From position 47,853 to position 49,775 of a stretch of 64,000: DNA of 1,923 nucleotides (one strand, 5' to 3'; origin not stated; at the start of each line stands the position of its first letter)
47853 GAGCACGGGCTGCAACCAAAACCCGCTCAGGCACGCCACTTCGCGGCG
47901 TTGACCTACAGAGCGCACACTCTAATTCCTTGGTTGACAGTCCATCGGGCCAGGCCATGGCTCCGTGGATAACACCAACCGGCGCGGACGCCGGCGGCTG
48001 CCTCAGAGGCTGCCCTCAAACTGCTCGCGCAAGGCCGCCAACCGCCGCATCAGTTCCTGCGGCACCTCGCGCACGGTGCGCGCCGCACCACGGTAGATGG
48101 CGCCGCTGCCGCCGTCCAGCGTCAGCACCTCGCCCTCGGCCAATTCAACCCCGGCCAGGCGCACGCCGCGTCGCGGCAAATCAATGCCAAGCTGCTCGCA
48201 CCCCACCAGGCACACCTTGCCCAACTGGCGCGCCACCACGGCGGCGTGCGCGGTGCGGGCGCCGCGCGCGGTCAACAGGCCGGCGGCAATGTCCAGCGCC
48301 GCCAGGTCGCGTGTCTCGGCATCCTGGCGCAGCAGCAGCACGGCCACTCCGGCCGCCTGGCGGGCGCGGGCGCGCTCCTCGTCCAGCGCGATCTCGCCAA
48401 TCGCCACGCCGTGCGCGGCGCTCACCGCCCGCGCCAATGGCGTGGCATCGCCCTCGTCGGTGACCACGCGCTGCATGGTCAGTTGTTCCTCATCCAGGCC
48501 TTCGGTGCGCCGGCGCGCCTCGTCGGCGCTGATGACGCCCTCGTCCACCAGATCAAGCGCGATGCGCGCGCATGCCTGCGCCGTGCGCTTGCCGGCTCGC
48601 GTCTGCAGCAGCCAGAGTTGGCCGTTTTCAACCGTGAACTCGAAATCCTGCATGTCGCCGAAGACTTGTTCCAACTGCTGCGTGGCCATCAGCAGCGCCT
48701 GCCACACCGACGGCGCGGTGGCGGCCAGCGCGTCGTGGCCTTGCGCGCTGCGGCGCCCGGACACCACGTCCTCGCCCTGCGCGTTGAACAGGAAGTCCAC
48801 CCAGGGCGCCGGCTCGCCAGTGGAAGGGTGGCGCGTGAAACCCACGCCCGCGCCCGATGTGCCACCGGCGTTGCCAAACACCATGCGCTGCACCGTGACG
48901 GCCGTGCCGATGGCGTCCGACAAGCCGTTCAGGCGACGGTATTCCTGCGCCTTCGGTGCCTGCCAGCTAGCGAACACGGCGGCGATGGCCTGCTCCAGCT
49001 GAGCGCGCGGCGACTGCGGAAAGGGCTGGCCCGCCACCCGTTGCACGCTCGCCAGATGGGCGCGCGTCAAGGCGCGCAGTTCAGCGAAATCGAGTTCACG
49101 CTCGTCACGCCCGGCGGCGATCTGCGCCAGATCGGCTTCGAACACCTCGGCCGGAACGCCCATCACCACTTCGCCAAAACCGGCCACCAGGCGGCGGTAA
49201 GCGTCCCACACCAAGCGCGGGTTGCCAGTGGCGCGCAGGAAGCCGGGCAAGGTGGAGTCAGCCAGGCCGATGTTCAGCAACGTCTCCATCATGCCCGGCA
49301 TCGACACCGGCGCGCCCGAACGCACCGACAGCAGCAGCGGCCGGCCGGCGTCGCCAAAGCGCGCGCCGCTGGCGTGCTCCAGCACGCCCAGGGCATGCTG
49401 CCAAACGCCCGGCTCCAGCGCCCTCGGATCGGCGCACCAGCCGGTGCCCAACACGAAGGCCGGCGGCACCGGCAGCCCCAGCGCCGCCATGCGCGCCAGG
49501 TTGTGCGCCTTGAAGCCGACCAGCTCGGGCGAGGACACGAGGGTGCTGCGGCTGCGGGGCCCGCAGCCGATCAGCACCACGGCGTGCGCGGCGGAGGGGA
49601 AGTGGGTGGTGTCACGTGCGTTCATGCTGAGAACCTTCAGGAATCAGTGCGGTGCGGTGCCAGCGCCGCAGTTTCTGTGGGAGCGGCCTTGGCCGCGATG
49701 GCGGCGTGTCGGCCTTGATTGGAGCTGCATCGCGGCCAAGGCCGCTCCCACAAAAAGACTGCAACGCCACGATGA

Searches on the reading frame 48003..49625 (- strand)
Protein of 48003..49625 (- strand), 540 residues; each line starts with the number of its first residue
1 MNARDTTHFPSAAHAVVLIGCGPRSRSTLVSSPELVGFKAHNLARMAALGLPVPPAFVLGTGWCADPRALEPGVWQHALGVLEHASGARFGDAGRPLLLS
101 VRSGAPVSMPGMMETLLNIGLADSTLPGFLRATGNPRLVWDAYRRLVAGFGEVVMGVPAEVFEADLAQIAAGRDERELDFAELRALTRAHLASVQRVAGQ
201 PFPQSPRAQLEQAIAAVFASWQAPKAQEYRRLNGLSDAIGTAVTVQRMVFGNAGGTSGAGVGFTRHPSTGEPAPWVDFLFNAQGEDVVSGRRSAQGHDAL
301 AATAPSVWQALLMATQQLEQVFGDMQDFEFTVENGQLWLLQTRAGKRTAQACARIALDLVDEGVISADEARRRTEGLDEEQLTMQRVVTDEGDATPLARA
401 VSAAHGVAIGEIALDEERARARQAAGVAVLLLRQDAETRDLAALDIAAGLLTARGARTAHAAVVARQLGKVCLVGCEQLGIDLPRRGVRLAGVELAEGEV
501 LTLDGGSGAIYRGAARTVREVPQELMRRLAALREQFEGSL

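Call 17: search_protein_families(library=pfam, proteins=[window:48003-49625:-], max_evalue=0.0001)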
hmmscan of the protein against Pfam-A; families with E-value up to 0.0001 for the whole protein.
window:48003-49625:- (540 aa): 2 families
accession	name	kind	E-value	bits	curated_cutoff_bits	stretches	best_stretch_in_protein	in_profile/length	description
PF01326.24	PPDK_N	-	3.4e-36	125.6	27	2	87-295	93-218/328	Pyruvate phosphate dikinase, AMP/ATP-binding domain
PF00391.29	PEP-utilizers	-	6.6e-15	54.9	23.1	1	430-508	6-72/72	PEP-utilising enzyme, mobile domain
